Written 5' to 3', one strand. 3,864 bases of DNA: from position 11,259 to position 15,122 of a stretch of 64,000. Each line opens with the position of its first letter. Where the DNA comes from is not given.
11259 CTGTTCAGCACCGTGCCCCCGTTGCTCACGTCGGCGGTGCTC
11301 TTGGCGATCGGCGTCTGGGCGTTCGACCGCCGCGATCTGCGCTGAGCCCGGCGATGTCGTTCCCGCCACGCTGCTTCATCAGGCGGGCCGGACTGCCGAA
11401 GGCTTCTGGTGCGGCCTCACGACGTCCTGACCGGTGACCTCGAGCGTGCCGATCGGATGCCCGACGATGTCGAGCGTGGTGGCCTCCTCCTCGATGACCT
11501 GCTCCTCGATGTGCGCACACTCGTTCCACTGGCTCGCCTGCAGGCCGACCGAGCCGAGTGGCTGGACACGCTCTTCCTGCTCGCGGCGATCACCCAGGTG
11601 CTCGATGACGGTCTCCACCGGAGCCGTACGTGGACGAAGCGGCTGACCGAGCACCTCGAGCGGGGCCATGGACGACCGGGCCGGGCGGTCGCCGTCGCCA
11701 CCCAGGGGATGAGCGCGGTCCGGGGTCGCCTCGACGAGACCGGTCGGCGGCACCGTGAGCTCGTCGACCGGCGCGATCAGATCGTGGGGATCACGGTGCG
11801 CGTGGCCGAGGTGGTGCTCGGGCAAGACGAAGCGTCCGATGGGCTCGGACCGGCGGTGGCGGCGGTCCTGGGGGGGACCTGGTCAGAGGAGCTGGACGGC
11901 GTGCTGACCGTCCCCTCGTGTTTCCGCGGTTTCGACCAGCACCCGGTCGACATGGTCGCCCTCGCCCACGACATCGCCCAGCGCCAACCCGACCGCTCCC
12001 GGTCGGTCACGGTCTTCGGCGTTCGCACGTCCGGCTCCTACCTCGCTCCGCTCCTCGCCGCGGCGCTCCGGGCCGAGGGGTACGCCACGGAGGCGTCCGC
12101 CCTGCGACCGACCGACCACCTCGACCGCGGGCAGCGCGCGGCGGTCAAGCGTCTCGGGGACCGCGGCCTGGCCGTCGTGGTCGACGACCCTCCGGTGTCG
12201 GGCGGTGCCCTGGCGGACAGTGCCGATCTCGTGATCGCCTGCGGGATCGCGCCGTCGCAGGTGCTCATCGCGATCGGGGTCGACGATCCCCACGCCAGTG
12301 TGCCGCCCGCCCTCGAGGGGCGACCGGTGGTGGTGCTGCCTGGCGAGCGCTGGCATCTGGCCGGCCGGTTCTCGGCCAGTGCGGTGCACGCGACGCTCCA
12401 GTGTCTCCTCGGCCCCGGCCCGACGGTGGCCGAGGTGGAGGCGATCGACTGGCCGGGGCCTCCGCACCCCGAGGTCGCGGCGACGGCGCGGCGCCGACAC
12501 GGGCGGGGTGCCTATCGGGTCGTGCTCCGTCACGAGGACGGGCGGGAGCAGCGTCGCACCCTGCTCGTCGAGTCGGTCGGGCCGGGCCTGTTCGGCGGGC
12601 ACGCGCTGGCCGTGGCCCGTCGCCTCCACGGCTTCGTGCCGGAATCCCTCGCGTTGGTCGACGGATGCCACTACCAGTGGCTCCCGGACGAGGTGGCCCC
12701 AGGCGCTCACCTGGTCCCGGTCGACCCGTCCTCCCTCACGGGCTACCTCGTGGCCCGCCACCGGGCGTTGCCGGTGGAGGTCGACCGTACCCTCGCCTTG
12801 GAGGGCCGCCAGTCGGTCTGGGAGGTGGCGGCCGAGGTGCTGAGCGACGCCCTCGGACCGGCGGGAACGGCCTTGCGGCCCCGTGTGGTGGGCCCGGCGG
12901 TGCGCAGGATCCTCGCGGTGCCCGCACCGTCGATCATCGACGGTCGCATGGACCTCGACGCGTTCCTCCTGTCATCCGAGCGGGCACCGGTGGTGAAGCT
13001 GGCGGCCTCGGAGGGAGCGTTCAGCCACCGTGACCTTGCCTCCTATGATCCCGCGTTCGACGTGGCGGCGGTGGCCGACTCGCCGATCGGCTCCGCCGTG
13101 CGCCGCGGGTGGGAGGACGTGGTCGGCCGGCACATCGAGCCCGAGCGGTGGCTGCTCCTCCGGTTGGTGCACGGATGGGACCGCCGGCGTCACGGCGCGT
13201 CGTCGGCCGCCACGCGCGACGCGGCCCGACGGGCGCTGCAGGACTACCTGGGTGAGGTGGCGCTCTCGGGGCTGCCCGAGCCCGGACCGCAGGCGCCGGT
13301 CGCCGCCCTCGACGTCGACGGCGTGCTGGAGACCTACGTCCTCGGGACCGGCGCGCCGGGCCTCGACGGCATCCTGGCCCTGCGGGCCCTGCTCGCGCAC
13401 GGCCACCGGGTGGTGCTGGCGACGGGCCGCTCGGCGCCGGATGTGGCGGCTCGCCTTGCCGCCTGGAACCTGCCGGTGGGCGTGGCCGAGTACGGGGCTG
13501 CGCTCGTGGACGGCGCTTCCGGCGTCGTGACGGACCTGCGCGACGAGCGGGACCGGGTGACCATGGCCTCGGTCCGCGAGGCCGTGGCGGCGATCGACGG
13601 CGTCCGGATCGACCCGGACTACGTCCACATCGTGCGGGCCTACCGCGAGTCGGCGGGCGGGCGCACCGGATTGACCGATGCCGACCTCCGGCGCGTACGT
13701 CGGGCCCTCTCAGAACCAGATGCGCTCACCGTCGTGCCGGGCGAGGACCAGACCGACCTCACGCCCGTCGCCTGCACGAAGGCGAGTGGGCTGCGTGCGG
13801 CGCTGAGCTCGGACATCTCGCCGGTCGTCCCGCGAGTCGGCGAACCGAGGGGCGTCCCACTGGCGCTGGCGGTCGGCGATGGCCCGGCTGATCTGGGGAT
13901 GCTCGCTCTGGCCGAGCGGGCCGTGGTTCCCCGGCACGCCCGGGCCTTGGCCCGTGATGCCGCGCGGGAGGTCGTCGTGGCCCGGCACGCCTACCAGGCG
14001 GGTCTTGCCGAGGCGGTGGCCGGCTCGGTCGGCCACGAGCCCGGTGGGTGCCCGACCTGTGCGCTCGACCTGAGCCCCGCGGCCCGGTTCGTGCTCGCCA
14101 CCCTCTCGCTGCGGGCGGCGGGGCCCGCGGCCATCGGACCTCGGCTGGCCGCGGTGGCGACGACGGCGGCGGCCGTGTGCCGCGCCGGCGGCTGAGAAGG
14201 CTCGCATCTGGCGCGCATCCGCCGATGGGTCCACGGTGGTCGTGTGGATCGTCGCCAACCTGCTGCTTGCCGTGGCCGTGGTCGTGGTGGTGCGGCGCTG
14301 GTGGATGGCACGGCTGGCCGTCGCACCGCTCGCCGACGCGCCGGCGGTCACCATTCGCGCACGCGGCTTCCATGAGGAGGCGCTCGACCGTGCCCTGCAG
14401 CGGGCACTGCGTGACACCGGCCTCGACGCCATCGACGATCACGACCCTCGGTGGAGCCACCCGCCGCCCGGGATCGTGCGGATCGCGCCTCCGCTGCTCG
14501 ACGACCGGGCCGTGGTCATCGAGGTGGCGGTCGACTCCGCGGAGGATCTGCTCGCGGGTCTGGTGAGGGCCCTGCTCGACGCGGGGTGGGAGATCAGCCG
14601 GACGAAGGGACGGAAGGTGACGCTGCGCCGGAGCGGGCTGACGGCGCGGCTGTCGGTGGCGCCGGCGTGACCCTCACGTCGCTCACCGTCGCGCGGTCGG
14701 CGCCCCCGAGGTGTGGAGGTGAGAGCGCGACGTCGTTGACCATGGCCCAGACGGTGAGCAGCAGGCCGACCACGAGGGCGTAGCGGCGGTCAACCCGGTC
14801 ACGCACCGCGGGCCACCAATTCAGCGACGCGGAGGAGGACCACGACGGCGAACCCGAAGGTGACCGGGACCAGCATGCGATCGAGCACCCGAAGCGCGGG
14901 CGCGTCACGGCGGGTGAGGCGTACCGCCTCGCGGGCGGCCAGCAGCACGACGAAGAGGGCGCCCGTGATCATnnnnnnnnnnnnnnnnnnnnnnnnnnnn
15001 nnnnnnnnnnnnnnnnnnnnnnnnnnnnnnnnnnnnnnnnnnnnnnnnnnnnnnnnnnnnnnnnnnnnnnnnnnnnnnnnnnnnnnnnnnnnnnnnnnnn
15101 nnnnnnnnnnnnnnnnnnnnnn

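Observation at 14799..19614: Giant three-module envelope protein (Wzx-like flippase + catalytically intact-looking APH kinase + second GT-C-like polytopic domain) with two overlap-coupled mini membrane proteins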

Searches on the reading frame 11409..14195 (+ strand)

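Call 18: search_protein_families(library=pfam, proteins=[window:11409-14195:+], max_evalue=0.001)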
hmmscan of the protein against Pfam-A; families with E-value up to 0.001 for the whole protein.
window:11409-14195:+ (928 aa): 2 families
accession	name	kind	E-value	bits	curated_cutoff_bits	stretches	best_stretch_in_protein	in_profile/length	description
PF08282.18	Hydrolase_3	-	0.00034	20.9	20.9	0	657-693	23-59/255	haloacid dehalogenase-like hydrolase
PF03853.21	YjeF_N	-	0.00051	20.5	24.9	0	363-407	7-49/169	YjeF-related protein N-terminus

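Call 57: search_protein_families(library=ncbifam, proteins=[window:11409-14195:+], max_evalue=0.01)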
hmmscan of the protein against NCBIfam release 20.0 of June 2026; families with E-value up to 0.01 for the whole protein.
window:11409-14195:+ (928 aa): 2 families
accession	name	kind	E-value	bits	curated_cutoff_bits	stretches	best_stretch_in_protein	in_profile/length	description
TIGR00099.1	Cof-subfamily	subfamily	0.00023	20.8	137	0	656-680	23-47/256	Cof-type HAD-IIB family hydrolase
TIGR01484.1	HAD-SF-IIB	subfamily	0.0033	17.5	41.8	0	634-721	4-94/221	HAD-IIB family hydrolase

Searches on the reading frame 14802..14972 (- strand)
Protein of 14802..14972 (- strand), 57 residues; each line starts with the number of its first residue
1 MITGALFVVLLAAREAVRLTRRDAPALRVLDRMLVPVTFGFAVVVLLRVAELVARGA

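Call 7: search_protein_families(library=pfam, proteins=[window:14802-14972:-], max_evalue=1)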
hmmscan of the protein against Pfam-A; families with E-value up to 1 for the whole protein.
window:14802-14972:- (57 aa): 0 families

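Call 8: search_protein_families(library=ncbifam, proteins=[window:14802-14972:-], max_evalue=1)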
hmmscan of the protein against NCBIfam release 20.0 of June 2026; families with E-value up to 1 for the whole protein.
window:14802-14972:- (57 aa): 0 families
